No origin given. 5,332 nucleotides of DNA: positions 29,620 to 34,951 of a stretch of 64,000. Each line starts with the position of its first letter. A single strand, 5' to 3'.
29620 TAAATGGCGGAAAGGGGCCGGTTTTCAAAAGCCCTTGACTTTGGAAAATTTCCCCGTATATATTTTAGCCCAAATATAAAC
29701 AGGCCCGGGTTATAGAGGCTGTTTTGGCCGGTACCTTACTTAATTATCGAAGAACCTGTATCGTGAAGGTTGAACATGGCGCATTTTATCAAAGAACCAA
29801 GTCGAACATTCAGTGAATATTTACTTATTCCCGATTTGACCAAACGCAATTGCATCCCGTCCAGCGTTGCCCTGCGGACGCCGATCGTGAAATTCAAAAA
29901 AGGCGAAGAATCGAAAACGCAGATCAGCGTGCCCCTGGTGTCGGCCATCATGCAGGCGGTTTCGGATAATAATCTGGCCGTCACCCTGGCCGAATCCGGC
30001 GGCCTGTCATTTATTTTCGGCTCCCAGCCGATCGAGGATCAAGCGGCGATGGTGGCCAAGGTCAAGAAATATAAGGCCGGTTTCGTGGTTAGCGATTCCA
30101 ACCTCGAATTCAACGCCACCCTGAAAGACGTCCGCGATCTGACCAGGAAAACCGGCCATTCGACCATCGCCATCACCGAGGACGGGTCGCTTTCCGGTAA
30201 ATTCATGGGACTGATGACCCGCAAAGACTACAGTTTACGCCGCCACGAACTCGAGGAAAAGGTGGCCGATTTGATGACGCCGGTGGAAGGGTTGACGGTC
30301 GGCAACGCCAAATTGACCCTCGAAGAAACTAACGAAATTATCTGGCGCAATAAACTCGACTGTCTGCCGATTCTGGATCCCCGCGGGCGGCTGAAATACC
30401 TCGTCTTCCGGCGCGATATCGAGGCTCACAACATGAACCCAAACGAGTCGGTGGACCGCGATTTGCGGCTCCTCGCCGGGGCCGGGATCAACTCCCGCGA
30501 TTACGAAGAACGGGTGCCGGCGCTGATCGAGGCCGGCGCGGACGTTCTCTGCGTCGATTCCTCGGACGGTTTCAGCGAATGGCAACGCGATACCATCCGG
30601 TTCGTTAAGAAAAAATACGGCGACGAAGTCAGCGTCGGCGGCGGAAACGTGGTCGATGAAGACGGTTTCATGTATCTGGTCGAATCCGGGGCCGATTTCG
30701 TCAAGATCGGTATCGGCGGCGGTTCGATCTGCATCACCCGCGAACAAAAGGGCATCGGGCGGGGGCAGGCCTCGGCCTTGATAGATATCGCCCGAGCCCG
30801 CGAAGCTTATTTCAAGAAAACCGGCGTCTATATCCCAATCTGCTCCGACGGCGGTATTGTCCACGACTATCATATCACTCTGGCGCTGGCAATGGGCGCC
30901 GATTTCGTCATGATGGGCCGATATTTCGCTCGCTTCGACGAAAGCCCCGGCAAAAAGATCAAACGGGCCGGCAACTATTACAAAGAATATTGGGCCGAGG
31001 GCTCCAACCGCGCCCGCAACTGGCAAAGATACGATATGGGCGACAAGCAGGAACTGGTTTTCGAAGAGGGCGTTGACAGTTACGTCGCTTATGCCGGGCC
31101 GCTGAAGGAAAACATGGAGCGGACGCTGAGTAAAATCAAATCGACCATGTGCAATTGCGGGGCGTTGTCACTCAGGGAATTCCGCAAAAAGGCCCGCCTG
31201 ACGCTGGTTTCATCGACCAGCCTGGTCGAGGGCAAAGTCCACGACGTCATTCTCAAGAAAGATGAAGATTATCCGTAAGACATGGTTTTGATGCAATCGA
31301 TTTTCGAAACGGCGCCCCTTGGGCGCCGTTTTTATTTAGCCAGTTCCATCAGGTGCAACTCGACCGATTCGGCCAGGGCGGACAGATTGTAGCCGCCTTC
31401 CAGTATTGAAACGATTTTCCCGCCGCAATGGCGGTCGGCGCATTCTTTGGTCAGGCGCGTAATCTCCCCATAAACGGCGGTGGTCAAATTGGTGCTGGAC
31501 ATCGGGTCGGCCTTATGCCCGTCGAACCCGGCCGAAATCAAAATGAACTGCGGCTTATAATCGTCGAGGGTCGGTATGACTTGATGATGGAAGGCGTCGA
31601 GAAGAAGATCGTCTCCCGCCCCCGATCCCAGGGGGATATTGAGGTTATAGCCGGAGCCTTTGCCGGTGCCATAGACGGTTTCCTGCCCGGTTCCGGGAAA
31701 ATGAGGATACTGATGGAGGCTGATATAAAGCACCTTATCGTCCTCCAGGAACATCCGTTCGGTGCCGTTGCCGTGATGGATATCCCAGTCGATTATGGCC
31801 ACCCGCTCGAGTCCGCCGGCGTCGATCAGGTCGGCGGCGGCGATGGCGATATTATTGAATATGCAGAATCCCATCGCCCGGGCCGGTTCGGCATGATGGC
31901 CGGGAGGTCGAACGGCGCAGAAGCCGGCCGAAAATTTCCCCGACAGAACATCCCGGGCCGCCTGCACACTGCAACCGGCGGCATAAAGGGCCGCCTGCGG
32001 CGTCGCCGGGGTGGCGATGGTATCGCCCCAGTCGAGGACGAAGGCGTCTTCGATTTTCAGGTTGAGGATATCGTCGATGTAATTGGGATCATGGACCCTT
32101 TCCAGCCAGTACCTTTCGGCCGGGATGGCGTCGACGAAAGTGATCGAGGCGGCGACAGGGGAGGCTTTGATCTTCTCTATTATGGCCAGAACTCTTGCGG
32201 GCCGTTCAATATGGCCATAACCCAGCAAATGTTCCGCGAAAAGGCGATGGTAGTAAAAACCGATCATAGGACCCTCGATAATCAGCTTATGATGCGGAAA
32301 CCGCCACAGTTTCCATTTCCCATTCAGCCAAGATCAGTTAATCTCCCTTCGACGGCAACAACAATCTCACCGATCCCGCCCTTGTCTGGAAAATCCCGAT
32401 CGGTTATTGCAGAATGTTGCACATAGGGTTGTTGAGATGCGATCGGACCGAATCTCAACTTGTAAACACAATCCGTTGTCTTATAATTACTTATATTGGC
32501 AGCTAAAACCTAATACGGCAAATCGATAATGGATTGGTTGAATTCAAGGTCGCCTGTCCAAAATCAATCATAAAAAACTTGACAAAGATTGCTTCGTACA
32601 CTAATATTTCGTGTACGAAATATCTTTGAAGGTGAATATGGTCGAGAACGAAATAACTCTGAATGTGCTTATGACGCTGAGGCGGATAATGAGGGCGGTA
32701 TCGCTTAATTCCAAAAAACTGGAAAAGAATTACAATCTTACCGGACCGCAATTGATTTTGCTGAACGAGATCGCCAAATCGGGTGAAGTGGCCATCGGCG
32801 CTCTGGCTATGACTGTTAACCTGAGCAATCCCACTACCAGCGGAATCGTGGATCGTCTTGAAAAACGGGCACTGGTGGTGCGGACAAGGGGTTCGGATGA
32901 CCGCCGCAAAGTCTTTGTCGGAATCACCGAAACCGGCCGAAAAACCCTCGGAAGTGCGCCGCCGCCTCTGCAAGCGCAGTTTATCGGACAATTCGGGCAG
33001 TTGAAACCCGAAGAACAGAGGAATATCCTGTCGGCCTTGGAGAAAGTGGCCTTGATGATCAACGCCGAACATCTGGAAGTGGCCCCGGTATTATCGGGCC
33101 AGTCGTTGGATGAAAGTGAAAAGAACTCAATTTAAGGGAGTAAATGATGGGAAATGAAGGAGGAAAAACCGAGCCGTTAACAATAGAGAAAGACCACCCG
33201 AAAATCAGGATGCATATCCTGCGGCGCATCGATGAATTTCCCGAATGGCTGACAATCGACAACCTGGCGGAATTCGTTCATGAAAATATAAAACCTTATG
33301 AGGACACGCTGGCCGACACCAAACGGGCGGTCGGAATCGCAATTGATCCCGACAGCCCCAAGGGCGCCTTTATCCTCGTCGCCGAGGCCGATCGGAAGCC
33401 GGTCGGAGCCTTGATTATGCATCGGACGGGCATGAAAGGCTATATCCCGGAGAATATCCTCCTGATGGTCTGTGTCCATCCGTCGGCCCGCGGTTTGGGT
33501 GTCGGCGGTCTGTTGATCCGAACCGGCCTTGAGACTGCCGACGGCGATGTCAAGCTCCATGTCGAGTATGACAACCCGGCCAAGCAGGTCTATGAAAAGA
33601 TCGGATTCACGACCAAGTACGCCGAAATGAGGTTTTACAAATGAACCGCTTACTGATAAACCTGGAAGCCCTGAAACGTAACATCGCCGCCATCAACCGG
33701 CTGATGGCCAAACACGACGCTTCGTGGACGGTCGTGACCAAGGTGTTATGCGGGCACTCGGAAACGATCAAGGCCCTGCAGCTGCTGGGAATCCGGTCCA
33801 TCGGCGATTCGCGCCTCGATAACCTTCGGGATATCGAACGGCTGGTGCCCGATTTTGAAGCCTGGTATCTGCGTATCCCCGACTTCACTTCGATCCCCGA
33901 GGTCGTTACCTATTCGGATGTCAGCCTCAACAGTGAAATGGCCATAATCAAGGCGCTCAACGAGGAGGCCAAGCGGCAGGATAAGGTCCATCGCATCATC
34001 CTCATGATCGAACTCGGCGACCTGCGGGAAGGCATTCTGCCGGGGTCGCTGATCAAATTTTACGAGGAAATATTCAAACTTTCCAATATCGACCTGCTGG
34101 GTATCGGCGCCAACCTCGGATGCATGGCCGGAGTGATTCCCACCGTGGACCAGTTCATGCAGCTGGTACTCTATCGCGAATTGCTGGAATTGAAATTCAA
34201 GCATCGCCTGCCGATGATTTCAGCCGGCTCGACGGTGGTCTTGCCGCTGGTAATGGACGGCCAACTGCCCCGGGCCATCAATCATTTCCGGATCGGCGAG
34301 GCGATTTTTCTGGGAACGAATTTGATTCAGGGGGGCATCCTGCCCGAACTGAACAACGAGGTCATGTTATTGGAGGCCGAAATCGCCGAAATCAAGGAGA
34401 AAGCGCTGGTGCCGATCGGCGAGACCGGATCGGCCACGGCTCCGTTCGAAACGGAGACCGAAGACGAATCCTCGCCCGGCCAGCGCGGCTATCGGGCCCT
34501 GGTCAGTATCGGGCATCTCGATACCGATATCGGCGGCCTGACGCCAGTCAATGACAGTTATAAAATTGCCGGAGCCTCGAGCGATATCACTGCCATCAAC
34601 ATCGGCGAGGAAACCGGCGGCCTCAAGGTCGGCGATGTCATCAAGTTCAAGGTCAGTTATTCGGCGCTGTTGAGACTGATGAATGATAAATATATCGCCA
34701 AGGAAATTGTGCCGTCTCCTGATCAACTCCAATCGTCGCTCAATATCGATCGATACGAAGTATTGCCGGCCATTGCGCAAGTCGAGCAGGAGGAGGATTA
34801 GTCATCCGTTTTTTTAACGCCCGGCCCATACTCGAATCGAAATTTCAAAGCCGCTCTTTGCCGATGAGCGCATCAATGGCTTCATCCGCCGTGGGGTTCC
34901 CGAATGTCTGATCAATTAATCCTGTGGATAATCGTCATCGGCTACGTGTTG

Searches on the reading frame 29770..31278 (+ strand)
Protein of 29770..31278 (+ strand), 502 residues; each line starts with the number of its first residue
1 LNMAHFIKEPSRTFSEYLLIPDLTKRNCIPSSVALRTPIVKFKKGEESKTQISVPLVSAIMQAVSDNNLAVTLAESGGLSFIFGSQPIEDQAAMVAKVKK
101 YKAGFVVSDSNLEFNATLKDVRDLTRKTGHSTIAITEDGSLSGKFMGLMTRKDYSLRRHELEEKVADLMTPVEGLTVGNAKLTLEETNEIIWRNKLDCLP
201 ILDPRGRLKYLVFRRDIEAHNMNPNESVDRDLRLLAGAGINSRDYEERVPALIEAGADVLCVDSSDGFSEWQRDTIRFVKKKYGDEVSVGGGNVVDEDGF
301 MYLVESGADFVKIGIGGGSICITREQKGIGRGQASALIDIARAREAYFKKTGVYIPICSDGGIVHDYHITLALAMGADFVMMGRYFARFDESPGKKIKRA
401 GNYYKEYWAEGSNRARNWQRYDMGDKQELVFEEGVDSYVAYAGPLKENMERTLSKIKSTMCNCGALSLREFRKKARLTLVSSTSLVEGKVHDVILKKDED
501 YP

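Call 33: search_protein_families(library=pfam, proteins=[window:29770-31278:+], max_evalue=0.0001)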
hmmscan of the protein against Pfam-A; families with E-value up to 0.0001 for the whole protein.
window:29770-31278:+ (502 aa): 3 families
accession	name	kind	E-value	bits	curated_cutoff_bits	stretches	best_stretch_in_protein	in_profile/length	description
PF00478.31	IMPDH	-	1.8e-104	349.9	25.6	1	13-491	3-345/345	IMP dehydrogenase / GMP reductase domain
PF03060.21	NMO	-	3.8e-06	27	28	0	331-399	179-238/331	Nitronate monooxygenase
PF01070.24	FMN_dh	-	5e-06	26.2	24.9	1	334-386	260-305/350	FMN-dependent dehydrogenase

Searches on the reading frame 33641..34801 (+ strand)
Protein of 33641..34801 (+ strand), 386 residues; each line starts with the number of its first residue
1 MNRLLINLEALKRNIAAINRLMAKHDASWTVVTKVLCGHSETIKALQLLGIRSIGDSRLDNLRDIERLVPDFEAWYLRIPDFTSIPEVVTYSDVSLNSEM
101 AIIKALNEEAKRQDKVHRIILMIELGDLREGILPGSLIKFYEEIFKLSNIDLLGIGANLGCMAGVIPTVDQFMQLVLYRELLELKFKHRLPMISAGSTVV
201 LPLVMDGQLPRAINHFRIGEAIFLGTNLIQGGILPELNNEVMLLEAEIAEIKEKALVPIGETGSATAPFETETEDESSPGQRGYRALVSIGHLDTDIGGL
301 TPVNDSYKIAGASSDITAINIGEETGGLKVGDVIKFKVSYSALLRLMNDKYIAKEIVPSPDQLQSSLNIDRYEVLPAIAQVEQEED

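Call 33: search_protein_families(library=pfam, proteins=[window:33641-34801:+], max_evalue=0.0001)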
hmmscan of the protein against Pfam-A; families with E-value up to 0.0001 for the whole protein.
window:33641-34801:+ (386 aa): 1 family
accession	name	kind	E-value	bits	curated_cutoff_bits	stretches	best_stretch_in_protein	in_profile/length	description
PF01168.26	Ala_racemase_N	-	2.3e-17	63.9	24.1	1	6-224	1-217/220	Alanine racemase, N-terminal domain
